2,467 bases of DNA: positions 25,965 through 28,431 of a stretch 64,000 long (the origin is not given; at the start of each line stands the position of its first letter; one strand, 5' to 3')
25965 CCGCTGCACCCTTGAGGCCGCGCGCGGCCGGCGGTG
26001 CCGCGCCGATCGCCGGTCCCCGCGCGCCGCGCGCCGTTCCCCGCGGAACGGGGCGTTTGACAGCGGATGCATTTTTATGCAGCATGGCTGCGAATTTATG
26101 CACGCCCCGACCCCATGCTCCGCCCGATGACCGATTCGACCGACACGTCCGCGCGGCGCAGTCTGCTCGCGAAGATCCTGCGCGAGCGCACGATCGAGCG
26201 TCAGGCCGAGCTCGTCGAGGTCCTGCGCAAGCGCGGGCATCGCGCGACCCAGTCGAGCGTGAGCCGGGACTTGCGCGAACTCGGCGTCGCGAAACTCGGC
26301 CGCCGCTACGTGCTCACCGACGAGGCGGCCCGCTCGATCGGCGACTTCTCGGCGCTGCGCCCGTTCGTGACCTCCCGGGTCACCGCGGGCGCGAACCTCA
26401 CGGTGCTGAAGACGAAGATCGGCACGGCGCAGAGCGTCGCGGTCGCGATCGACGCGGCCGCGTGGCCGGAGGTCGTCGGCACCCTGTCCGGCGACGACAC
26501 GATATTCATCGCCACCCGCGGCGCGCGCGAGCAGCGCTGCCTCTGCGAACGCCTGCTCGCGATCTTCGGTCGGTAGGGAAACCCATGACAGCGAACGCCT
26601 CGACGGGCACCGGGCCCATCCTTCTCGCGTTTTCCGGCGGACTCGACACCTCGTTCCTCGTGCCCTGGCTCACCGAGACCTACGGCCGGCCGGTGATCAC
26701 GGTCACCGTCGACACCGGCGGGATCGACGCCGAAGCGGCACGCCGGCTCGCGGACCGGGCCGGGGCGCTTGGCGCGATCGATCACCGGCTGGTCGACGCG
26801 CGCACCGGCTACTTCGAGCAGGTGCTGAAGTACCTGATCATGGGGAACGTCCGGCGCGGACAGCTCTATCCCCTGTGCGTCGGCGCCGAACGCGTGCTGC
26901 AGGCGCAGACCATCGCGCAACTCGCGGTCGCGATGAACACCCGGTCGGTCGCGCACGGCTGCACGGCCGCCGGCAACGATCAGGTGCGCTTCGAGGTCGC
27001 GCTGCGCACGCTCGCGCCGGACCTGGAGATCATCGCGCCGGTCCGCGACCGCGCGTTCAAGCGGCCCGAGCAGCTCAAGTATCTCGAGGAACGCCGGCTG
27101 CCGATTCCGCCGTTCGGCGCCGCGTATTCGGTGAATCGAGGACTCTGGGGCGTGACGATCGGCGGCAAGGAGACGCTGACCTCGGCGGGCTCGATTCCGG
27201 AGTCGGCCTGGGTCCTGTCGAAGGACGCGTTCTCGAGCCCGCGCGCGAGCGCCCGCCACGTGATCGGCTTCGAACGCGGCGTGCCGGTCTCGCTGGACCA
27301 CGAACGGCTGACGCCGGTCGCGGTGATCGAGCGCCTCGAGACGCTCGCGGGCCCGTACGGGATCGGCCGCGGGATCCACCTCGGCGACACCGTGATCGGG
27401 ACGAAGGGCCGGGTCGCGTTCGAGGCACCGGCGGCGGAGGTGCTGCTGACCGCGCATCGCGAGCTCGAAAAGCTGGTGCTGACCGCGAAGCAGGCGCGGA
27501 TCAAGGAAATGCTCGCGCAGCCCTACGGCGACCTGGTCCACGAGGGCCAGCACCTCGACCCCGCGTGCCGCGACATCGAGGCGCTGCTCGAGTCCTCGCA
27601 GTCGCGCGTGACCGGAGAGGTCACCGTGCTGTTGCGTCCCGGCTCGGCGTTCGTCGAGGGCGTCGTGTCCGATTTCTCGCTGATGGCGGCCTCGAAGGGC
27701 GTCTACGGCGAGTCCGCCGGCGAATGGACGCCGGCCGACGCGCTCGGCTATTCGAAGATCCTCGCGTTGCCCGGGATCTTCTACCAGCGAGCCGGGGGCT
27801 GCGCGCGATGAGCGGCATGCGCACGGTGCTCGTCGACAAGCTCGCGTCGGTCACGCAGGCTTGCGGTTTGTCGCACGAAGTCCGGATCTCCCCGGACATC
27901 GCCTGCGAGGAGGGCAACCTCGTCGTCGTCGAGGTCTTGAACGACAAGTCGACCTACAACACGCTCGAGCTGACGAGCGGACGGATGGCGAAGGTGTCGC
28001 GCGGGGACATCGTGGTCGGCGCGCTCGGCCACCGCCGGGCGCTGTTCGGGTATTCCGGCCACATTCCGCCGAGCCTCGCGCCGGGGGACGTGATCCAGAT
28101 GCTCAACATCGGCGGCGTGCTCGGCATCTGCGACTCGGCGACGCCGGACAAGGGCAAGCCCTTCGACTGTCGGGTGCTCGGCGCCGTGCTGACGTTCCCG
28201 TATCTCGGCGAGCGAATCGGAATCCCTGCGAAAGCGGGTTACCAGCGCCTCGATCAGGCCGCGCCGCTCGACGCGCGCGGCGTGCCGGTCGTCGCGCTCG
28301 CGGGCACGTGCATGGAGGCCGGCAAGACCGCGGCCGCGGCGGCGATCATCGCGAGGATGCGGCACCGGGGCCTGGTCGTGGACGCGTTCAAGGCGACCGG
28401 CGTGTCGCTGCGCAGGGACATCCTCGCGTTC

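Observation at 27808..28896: Uncharacterised P-loop-like protein translationally coupled inside an arginine operon that lacks argA/argJ/argE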

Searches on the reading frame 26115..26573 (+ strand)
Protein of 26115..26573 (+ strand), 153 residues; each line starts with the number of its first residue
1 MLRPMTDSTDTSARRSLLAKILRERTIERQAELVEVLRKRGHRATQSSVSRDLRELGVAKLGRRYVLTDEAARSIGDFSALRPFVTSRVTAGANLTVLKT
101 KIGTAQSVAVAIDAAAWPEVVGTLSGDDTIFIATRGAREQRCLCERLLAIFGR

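Call 9: search_protein_families(library=ncbifam, proteins=[window:26115-26573:+], max_evalue=0.00001)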
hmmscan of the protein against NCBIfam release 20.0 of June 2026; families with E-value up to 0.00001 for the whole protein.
seq(153 aa): 5 families
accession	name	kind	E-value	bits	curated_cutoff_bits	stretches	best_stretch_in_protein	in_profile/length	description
TIGR01529.1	argR_whole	equivalog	2.9e-30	105.2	130.45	1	14-150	3-145/146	arginine repressor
NF002880.0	PRK03341.1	equivalog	2.4e-23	82.6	200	1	8-148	12-164/170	arginine repressor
NF003281.1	PRK04280.1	equivalog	1.2e-22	80.7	182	1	13-150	4-147/148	transcriptional regulator AhrC/ArgR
NF001680.0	PRK00441.1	equivalog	6.1e-21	75.1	184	1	13-148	4-145/150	arginine repressor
NF003457.0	PRK05066.1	equivalog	2e-14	53.4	194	1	17-150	13-151/156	transcriptional regulator ArgR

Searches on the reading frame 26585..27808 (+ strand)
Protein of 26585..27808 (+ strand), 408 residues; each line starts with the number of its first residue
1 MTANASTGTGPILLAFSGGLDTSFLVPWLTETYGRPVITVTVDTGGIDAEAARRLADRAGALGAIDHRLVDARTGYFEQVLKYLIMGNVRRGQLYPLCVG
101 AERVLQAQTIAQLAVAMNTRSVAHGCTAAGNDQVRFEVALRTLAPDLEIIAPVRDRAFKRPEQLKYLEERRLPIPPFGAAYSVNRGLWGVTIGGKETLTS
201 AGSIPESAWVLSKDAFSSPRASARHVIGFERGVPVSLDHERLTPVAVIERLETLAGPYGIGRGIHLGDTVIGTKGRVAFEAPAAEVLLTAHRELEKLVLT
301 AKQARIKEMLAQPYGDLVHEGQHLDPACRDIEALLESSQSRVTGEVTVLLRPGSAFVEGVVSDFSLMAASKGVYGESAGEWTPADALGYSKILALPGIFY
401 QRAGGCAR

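Call 9: search_protein_families(library=ncbifam, proteins=[window:26585-27808:+], max_evalue=0.00001)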
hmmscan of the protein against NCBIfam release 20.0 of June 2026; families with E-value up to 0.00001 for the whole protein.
seq(408 aa): 6 families
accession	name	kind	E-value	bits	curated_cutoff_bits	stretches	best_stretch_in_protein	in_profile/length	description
NF003385.0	PRK04527.1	equivalog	4.8e-89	298.8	603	1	11-397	5-389/401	argininosuccinate synthase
NF001770.0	PRK00509.1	equivalog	1.4e-85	287.8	334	1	12-398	7-392/401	argininosuccinate synthase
TIGR00032.1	argG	equivalog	5.6e-82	276.1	268.2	1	12-401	2-390/394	argininosuccinate synthase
NF010392.0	PRK13820.1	equivalog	1.8e-81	274.2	512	1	12-399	5-387/395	argininosuccinate synthase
NF038212.1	argG_rel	exception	7.7e-33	113.8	425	1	9-363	14-364/381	argininosuccinate synthase-related protein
NF003779.0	PRK05370.1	equivalog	5.5e-24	84.8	657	1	13-356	15-370/448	argininosuccinate synthase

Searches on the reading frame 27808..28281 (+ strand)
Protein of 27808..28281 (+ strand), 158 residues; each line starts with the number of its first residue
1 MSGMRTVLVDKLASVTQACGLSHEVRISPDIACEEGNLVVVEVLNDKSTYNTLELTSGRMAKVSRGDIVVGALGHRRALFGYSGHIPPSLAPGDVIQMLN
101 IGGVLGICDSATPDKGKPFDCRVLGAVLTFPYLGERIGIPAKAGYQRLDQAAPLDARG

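Call 48: predict_structure(alignment_id=A3)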
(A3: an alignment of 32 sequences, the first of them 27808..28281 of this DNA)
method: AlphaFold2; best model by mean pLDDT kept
length: 158 residues; sequences in the alignment: 32
mean_pLDDT: 93.7   pTM: 0.87
mean pLDDT of the five models: 93.7, 93.4, 93.4, 93.0, 92.7
residues with pLDDT >= 90: 132; 70-90: 18; 50-70: 8; < 50: 0
segments of 3 or more residues with pLDDT < 50: none
pLDDT, mean of each block of 10 residues (from residue 1): 89 96 97 98 97 98 98 95 98 98 98 95 97 89 76 74
secondary structure, 60 per line:
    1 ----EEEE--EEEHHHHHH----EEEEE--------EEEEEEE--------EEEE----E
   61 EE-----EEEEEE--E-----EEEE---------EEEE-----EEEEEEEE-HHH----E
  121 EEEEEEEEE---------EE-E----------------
elements in order: E5-8 E11-13 H14-19 E24-28 E37-43 E52-55 E60-62 E68-73 E82-85 E95-98 E104-111 E120-129

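Call 50: fold_search(model_id=the predicted structure, library=pdb)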
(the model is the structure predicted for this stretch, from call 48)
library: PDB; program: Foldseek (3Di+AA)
matches with E <= 10: 177; with E <= 0.001: 0
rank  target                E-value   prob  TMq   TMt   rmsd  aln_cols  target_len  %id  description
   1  8x0u_B                9.8e-01  0.08  0.21  0.18  11.3       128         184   16  Crystal structure of cupin-like fold protein StrC from Stachybotrys sp.g12 (released 2024-09-11)
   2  6a2t                  1.1e+00  0.21  0.30  0.43   7.4       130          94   15  Mycobacterium tuberculosis LexA C-domain K197A (released 2019-01-23)
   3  9nri_BC               1.9e+00  0.02  0.14  0.12  18.2       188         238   15  Methanosarcina acetivorans 50S subunit obtained from acetate-grown cells (released 2025-09-24)
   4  5v7q_C                2.3e+00  0.02  0.14  0.10  14.8       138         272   14  Cryo-EM structure of the large ribosomal subunit from Mycobacterium tuberculosis bound with a potent linezolid analog (released 2017-09-20)
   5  4wi0_A                2.4e+00  0.01  0.15  0.15  14.7       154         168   13  Crystal structure of Coh3ScaB-XDoc_M2ScaA complex: A C-terminal interface mutant of type II Cohesin-X-Dockerin complex (released 2015-10-07)
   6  5utz_J                2.4e+00  0.01  0.11  0.10  20.7       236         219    6  Human IL-2/Fab complex (released 2018-07-11)
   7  8x0v_A                2.6e+00  0.06  0.21  0.18  11.4       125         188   16  Crystal structure of cupin-like fold protein StrC in complex with substrate analogue from Stachybotrys sp.g12 (released 2024-09-11)
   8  8hku_AL2P             2.6e+00  0.02  0.13  0.10  15.2       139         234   12  Cryo-EM Structures and Translocation Mechanism of Crenarchaeota Ribosome (released 2023-08-16)
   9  8x0u_A                2.7e+00  0.06  0.21  0.18  11.2       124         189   15  Crystal structure of cupin-like fold protein StrC from Stachybotrys sp.g12 (released 2024-09-11)
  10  6qyy_A                2.7e+00  0.01  0.11  0.14  14.5       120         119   12  The crystal structure of head fiber gp8.5 N base in bacteriophage phi29 (released 2019-06-12)
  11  6a2q                  2.8e+00  0.13  0.30  0.43   7.0       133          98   13  Mycobacterium tuberculosis LexA C-domain I (released 2019-01-23)
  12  8ouw_A                3.0e+00  0.16  0.19  0.16   3.5        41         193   22  Cryo-EM structure of CMG helicase bound to TIM-1/TIPN-1 and homodimeric DNSN-1 on fork DNA (Caenorhabditis elegans) (released 2023-08-16)
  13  6rqh_G                3.0e+00  0.01  0.11  0.10  19.2       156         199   11  RNA Polymerase I Closed Conformation 1 (CC1) (released 2019-12-11)
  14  6pxh_B                3.0e+00  0.01  0.10  0.07  14.9       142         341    8  Crystal Structure of MERS-CoV S1-NTD bound with G2 Fab (released 2019-09-25)
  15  7zjl_B                3.0e+00  0.01  0.11  0.04  14.6       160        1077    8  Delta SARS-CoV-2 spike protein in complex with REGN10987 Fab homologue. (released 2023-04-19)
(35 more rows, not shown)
